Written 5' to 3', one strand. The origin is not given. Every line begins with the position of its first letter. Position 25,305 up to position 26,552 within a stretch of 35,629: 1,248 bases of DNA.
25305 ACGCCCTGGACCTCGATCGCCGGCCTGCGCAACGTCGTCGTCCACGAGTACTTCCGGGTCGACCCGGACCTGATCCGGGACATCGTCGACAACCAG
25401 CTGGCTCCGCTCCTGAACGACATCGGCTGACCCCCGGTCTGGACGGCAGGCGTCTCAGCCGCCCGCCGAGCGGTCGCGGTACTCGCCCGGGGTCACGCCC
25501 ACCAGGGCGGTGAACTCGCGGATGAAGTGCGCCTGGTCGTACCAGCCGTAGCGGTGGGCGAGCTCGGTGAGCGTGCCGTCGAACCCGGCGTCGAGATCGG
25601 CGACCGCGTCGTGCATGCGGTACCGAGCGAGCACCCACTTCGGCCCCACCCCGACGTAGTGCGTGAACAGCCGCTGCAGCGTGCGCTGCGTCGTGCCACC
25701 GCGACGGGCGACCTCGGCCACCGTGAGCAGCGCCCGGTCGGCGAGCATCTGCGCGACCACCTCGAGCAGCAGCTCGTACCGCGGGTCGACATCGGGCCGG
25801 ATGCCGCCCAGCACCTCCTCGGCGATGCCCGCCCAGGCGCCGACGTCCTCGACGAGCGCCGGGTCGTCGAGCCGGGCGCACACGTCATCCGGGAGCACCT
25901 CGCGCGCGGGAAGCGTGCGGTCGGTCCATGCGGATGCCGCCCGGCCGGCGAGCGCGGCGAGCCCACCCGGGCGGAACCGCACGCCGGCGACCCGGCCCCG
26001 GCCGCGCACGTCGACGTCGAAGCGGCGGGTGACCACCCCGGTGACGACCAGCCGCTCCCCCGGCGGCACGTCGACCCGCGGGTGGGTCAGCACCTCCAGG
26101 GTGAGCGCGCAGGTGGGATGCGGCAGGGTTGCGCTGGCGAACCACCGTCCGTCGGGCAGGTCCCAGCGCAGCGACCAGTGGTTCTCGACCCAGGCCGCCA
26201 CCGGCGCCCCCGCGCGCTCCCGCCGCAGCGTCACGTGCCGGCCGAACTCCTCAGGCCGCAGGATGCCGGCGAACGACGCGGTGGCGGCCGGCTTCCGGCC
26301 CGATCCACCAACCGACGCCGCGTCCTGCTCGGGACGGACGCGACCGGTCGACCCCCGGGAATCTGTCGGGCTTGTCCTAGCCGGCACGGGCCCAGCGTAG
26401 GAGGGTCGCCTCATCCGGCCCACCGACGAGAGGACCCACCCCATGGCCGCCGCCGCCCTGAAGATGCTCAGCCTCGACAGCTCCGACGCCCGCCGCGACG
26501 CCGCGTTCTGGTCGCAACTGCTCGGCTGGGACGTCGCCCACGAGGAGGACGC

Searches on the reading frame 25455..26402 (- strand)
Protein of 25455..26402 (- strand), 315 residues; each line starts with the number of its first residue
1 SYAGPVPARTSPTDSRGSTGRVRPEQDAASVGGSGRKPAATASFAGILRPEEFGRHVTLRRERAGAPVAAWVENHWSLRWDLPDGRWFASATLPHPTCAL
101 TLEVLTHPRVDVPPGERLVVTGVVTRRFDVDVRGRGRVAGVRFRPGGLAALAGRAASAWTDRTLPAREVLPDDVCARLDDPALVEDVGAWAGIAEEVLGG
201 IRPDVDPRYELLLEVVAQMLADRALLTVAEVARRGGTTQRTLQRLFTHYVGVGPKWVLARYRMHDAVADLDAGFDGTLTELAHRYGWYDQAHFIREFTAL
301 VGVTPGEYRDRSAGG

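Call 8: search_protein_families(library=pfam, proteins=[window:25455-26402:-])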
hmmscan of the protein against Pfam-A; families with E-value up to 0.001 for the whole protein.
window:25455-26402:- (315 aa): 3 families
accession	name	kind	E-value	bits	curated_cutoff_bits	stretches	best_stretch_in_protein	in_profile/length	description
PF12833.13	HTH_18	-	3.5e-17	62.9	33.6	1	232-311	2-80/80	Helix-turn-helix domain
PF20240.3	DUF6597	-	8.5e-17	61.6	27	1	66-165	7-103/103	Domain of unknown function (DUF6597)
PF00165.29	HTH_AraC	-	1.6e-08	34.9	26.6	1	277-309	10-41/42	Bacterial regulatory helix-turn-helix proteins, AraC family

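Call 38: search_protein_families(library=ncbifam, proteins=[window:25455-26402:-])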
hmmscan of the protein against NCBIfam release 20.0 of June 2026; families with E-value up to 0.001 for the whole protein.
window:25455-26402:- (315 aa): 15 families
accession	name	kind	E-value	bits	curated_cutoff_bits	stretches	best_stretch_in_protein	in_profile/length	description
NF006902.0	PRK09393.1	equivalog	9.6e-10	38.1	425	1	211-312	224-322/327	transcriptional regulator FtrA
NF007243.0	PRK09685.1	equivalog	2.3e-09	37.1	199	1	224-311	214-301/303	transcriptional regulator FeaR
NF012144.2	ramA_TF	equivalog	6.3e-09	36.2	180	1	226-311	22-106/108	RamA family antibiotic efflux transcriptional regulator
NF047455.1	TF_Staph_AryK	equivalog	2.4e-06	26.1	850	1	226-311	174-258/759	transcriptional regulator AryK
NF040475.1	chlor_reg_RclR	equivalog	4.4e-06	26.2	400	1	212-311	179-278/284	reactive chlorine-specific transcriptional regulator RclR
TIGR04094.1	adjacent_YSIRK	equivalog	1.1e-05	24.5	200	1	225-309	301-383/383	YSIRK-targeted surface antigen transcriptional regulator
NF052534.1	RzbtTranRegRhrA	equivalog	1.4e-05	24.5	500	1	214-310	214-309/312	rhizobactin biosynthesis transcriptional regulator RhrA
NF049968.1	QhpR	equivalog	1.4e-05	24.4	250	1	223-309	200-284/284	AraC-like transcriptional regulator QhpR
NF010026.0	PRK13501.1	equivalog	1.7e-05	24.1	363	1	210-311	179-277/290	HTH-type transcriptional activator RhaR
NF050186.1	TransRegGliRPseudo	equivalog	4.1e-05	23.1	570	1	216-311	244-336/338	AraC family transcriptional regulator GliR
NF007860.0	PRK10572.1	equivalog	8.8e-05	21.5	208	1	203-312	179-285/292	arabinose operon transcriptional regulator AraC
NF010028.0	PRK13503.1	equivalog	0.00022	20.7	288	1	228-310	190-271/278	HTH-type transcriptional activator RhaS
NF047788.1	TransRegPocR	equivalog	0.00024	20.5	500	1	235-312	215-291/296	transcriptional regulator PocR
NF007633.0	PRK10296.1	equivalog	0.0004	20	264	1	219-311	186-274/280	transcriptional regulator ChbR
NF008564.0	PRK11511.1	equivalog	0.00084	19.5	202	0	226-309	26-108/127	MDR efflux pump AcrAB transcriptional activator MarA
